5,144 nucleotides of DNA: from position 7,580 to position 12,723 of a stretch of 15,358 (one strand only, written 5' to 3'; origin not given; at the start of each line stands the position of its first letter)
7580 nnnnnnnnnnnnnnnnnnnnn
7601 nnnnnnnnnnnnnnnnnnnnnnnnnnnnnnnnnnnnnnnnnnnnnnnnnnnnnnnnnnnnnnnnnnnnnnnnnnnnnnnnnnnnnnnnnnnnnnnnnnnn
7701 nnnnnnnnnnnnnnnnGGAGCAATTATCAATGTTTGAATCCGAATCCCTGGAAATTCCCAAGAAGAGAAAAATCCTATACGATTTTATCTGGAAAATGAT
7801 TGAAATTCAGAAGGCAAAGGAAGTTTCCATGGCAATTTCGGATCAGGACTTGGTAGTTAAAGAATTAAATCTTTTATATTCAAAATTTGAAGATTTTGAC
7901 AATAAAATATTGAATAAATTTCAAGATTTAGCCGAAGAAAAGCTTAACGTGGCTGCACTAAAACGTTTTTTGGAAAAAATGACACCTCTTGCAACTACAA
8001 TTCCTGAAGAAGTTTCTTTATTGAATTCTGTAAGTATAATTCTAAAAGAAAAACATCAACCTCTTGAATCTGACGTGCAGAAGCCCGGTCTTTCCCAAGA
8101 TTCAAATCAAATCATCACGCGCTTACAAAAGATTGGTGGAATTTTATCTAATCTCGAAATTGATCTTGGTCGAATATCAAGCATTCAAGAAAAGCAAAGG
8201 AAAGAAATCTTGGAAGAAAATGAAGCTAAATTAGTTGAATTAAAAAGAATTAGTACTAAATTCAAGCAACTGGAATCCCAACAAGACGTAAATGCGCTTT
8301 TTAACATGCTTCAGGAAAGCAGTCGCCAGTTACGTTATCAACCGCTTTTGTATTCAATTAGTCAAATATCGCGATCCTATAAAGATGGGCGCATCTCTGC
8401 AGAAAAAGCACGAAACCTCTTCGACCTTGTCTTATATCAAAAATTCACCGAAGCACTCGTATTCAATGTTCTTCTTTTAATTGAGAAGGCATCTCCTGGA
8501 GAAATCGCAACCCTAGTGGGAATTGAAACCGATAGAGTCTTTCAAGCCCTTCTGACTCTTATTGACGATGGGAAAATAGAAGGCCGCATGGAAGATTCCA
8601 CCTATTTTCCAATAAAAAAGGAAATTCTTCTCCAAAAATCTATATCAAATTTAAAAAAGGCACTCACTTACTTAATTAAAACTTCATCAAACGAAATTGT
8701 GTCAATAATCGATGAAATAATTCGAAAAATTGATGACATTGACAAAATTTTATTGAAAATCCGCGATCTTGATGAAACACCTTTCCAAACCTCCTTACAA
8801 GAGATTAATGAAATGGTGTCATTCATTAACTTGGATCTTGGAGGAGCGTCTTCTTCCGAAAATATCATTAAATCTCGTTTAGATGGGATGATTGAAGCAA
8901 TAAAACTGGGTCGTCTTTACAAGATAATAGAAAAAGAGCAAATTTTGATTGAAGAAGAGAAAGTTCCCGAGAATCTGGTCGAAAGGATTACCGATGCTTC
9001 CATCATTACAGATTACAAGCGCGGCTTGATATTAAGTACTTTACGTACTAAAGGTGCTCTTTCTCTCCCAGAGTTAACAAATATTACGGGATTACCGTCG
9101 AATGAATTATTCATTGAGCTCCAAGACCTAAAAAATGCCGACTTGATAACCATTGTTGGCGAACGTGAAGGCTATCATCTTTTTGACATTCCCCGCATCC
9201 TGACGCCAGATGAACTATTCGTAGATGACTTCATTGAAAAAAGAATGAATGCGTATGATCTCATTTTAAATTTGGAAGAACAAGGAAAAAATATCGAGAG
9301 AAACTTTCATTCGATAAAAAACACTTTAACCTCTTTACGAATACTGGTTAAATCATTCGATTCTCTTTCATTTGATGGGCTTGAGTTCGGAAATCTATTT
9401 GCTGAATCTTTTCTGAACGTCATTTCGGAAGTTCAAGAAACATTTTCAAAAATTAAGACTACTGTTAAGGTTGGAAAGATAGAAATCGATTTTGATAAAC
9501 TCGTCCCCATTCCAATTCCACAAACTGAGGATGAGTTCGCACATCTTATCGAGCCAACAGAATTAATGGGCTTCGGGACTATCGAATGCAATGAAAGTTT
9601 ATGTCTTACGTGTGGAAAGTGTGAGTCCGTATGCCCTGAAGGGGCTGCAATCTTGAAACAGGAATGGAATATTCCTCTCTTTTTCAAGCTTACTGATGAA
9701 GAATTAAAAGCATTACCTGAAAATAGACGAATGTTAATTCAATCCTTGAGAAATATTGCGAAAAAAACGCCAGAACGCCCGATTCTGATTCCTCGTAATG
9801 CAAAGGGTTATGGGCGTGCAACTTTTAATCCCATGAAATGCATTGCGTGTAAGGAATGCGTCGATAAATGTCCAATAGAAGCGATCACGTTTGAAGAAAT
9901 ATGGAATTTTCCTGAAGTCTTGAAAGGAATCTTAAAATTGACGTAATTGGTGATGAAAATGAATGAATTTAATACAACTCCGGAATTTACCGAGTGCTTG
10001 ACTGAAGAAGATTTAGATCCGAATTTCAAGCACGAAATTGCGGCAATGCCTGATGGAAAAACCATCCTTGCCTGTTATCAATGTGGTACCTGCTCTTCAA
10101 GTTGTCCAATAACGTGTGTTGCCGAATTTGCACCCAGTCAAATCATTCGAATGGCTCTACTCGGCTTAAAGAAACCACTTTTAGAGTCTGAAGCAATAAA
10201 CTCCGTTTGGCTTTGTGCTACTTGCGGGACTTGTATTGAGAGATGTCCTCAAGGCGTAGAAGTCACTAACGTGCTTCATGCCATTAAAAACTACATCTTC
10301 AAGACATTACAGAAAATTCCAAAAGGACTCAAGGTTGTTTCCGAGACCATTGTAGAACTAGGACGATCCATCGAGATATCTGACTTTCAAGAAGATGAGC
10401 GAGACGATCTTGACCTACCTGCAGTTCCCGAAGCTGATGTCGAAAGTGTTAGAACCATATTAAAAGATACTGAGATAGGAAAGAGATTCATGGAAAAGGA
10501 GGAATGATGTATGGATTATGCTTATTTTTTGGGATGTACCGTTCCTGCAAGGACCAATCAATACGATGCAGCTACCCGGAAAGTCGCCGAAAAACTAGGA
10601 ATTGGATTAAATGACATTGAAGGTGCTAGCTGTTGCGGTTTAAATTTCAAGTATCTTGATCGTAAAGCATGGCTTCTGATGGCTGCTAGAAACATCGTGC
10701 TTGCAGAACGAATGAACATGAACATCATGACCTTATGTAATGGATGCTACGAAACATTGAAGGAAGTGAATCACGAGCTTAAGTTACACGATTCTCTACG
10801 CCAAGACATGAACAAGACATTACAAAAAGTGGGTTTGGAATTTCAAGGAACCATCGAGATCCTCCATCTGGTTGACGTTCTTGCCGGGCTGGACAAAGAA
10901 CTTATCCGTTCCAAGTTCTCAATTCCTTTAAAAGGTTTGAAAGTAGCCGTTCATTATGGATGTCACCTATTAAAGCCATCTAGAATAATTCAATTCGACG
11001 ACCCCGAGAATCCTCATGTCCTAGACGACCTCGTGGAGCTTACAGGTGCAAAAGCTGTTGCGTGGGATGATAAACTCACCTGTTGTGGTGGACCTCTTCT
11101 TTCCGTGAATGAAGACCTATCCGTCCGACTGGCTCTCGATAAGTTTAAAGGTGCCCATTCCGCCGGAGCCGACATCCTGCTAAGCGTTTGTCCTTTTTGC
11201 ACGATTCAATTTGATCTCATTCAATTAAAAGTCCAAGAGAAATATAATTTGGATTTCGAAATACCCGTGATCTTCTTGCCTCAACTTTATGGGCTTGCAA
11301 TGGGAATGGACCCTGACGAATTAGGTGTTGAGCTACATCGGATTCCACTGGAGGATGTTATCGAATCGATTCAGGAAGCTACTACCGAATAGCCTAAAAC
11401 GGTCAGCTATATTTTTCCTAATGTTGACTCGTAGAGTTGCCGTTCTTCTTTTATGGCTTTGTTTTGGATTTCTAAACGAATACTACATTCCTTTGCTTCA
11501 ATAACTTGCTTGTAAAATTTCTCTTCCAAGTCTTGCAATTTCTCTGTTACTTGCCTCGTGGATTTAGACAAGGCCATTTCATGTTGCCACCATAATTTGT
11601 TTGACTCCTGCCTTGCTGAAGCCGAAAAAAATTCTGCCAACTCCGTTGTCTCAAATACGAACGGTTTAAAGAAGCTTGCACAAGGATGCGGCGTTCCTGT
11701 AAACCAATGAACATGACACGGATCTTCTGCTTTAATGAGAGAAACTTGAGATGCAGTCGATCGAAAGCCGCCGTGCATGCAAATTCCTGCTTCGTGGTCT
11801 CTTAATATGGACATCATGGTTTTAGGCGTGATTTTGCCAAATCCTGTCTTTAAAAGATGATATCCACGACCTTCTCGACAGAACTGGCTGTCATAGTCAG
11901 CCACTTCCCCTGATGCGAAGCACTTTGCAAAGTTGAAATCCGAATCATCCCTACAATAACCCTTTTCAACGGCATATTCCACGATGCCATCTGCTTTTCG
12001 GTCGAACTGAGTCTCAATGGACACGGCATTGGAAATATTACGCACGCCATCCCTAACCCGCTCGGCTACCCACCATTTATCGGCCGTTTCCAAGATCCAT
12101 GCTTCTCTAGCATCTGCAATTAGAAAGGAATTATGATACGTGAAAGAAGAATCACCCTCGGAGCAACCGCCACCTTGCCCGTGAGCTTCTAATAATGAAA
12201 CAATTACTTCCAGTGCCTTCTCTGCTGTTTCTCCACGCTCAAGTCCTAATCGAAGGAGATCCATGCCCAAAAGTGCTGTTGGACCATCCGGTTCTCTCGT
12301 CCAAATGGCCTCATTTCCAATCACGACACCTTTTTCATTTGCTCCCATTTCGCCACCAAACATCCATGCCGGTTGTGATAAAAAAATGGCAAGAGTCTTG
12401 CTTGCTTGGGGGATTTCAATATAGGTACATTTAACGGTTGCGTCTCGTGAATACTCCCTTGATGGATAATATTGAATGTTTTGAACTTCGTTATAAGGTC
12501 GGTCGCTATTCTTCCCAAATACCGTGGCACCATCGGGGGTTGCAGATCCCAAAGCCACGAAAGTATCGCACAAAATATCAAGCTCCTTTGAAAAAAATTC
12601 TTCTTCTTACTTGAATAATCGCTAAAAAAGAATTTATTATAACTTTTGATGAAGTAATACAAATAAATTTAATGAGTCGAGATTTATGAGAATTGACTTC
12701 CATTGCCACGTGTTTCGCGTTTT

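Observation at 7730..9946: Unrecognised 738-aa winged-helix/coiled-coil/ferredoxin protein directly upstream of hdrCB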

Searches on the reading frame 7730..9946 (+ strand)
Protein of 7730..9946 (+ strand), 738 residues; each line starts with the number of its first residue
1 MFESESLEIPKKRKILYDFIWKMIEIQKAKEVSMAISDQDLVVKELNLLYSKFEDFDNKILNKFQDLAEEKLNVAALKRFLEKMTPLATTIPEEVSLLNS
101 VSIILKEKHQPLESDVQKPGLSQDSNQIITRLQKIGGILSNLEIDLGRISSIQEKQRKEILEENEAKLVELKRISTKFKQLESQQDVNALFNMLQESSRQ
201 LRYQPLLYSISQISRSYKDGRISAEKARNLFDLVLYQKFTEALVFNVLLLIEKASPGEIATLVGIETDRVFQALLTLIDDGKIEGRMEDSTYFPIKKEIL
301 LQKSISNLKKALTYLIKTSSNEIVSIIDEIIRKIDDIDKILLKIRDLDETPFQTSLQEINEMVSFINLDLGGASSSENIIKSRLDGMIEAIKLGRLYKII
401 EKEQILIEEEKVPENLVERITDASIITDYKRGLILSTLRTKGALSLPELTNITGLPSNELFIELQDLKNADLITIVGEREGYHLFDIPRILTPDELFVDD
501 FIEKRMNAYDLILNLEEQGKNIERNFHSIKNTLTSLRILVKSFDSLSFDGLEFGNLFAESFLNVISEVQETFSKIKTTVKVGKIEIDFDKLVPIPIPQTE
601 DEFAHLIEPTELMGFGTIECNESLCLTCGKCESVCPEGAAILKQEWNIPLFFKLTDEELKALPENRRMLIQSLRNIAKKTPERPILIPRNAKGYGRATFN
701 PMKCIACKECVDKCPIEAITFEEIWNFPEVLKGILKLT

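Call 4: search_protein_families(library=pfam, proteins=[window:7730-9946:+], max_evalue=0.01)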
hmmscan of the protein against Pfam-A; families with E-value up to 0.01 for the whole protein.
window:7730-9946:+ (738 aa): 13 families
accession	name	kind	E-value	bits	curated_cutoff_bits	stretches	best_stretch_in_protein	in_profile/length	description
PF00037.32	Fer4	-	3e-10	39.9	21.1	2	698-720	2-24/24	4Fe-4S binding domain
PF12838.12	Fer4_7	-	3.7e-10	40.5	27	2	612-639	25-52/52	4Fe-4S dicluster domain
PF13187.11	Fer4_9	-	3.9e-08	33.6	27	2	697-718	34-51/52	4Fe-4S dicluster domain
PF13484.11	Fer4_16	-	9.8e-08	33.1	30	2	703-722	1-20/66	4Fe-4S double cluster binding domain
PF13237.11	Fer4_10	-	2.2e-07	31.1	25.5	1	699-716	4-21/53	4Fe-4S dicluster domain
PF12837.12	Fer4_6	-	1.6e-06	28.2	25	1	621-639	5-23/24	4Fe-4S binding domain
PF14697.11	Fer4_21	-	1.2e-05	25.8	35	0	699-720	36-58/59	4Fe-4S dicluster domain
PF12800.12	Fer4_4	-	9.1e-05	22.9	24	0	701-715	1-15/17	4Fe-4S binding domain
PF13534.11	Fer4_17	-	0.00015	22.7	22.2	0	623-638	44-59/61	4Fe-4S dicluster domain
PF12797.12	Fer4_2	-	0.00041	20.6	24.5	0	698-715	4-21/22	4Fe-4S binding domain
PF25160.1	LdpA_Fe-S-bd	-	0.00049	20.3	27.6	0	620-638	23-41/49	LdpA Fe-S cluster-binding domain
PF01978.25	TrmB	-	0.0046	17.2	25.6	0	240-288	9-57/68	Sugar-specific transcriptional regulator TrmB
PF13183.11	Fer4_8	-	0.0083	17.1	27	0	624-716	4-66/68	4Fe-4S dicluster domain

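Call 6: search_protein_families(library=ncbifam, proteins=[window:7730-9946:+], max_evalue=0.01)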
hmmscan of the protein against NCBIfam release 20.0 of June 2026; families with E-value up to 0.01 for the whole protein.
window:7730-9946:+ (738 aa): 43 families (the best 25 are shown)
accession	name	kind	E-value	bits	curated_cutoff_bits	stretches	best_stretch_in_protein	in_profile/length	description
NF009053.0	PRK12387.1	subfamily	3.1e-10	40.1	204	2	674-722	12-58/180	formate hydrogenlyase complex iron-sulfur subunit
TIGR01971.1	NuoI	subfamily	1.4e-07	31.1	113.05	2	697-725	76-104/121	NADH-quinone oxidoreductase, chain I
NF042909.1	FMH_DH_FwdF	exception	1.6e-07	30.8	375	1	616-644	218-246/336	tungsten-dependent formylmethanofuran dehydrogenase subunit FwdF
NF045874.1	Vhu_polyferre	exception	2.3e-07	29.9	600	1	689-721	316-348/381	F420-non-reducing hydrogenase associated-polyferredoxin VhuB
NF006076.0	PRK08222.1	equivalog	4e-07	30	270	1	679-722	17-58/181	hydrogenase 4 subunit H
NF058577.1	FdxA_fam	equivalog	3e-06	27.3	65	1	703-720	8-25/52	4Fe-4S ferredoxin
NF045480.1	FdxA_Actino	equivalog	3.4e-06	27.3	125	0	699-723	35-59/107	ferredoxin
NF004540.0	PRK05888.2-1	equivalog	5e-06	26.1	215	1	674-722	18-64/139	NADH-quinone oxidoreductase subunit NuoI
NF043039.1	HgcAB_like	equivalog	1.7e-05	24.6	285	0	581-640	265-317/350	HgcAB-like fusion protein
NF038196.1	ferrodoxin_EFR1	subfamily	1.8e-05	24.9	75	1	702-723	184-205/242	EFR1 family ferrodoxin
TIGR02512.1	FeFe_hydrog_A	subfamily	2e-05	23.7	405.95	0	620-643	47-70/375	[FeFe] hydrogenase, group A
NF006221.0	PRK08348.1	subfamily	2.9e-05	23.8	124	1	682-721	26-63/136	NADH-plastoquinone oxidoreductase subunit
NF040864.1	HgcB_ferredoxin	equivalog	3.5e-05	23.6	99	0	616-639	7-30/93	mercury methylation ferredoxin HgcB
NF040763.1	FeFe_hydrog_A6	exception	5e-05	21.9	765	0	619-646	184-211/571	NADH-dependent [FeFe] hydrogenase, group A6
TIGR04105.1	FeFe_hydrog_B1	subfamily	5.2e-05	22.1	450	0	695-720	135-160/462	monomeric [FeFe] hydrogenase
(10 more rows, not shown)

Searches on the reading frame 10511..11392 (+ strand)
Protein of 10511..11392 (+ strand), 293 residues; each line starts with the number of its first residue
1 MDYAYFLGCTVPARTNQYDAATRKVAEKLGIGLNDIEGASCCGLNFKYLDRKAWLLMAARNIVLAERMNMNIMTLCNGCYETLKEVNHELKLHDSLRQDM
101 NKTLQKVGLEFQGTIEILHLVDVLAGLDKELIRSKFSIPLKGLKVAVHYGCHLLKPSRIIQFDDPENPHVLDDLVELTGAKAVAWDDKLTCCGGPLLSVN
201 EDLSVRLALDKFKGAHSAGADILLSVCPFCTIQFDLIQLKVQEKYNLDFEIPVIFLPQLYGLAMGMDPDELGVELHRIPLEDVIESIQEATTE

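Call 4: search_protein_families(library=pfam, proteins=[window:10511-11392:+], max_evalue=0.01)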
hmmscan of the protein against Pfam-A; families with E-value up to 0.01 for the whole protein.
window:10511-11392:+ (293 aa): 2 families
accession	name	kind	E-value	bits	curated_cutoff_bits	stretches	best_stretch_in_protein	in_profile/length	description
PF02754.22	CCG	-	7.4e-28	96.9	20.6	2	145-235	1-85/85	Cysteine-rich domain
PF22196.1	HdrB-like_C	-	0.00081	19.8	33.4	1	196-276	4-86/87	HdrB-like C-terminal domain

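Call 6: search_protein_families(library=ncbifam, proteins=[window:10511-11392:+], max_evalue=0.01)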
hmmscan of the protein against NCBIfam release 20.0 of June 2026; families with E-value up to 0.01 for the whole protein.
window:10511-11392:+ (293 aa): 8 families
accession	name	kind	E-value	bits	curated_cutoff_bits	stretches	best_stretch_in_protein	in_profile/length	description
TIGR03288.1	CoB_CoM_SS_B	equivalog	1.2e-94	316.9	345.15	1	3-286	2-289/290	CoB--CoM heterodisulfide reductase subunit B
NF042965.1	MFR_anch_SdhE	equivalog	1.9e-56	191.7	500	1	2-276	2-274/282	8-methylmenaquinol:fumarate reductase membrane anchor subunit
NF041780.1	hetero_SS_HdrB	equivalog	7.4e-45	153.5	450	1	6-285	9-303/304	ferredoxin:CoB-CoM heterodisulfide reductase subunit HdrB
NF004898.0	PRK06259.1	equivalog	3.4e-15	55.7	385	1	3-235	264-464/488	fumarate reductase (CoM/CoB) subunit TfrB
NF045670.1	quin_L_LdhH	equivalog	2.4e-13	49.3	800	1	4-234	470-685/706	L-lactate dehydrogenase (quinone) large subunit LdhH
NF008434.0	PRK11274.1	equivalog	3e-07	29.7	333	1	7-227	174-381/409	glycolate oxidase subunit GlcF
NF008369.0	PRK11168.1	equivalog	3.5e-05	22.9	278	1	4-234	170-380/401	anaerobic glycerol-3-phosphate dehydrogenase subunit C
TIGR03379.1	glycerol3P_GlpC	equivalog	0.0057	15.4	279.9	0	4-235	165-378/397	anaerobic glycerol-3-phosphate dehydrogenase subunit GlpC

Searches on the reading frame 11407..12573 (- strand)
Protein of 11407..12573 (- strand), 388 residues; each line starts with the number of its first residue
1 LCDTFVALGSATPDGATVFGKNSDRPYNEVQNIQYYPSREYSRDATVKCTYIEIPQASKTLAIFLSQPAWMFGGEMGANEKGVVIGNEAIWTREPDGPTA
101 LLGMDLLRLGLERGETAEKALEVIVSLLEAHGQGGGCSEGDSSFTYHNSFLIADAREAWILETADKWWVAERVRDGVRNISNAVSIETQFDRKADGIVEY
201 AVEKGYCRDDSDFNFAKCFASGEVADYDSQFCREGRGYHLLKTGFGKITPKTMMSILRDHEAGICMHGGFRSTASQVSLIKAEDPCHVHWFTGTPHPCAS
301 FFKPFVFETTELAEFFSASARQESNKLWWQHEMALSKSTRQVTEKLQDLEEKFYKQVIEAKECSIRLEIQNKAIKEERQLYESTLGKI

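Call 6: search_protein_families(library=ncbifam, proteins=[window:11407-12573:-], max_evalue=0.01)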
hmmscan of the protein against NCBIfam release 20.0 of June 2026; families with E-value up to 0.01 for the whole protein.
window:11407-12573:- (388 aa): 2 families
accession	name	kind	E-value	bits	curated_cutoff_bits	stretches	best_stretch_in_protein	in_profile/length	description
NF033678.1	C69_fam_dipept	equivalog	4.3e-08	32.7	250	1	2-227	2-238/464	C69 family dipeptidase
NF040521.1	C45_proenzyme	subfamily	3.3e-07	30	85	1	2-125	90-195/313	C45 family autoproteolytic acyltransferase/hydrolase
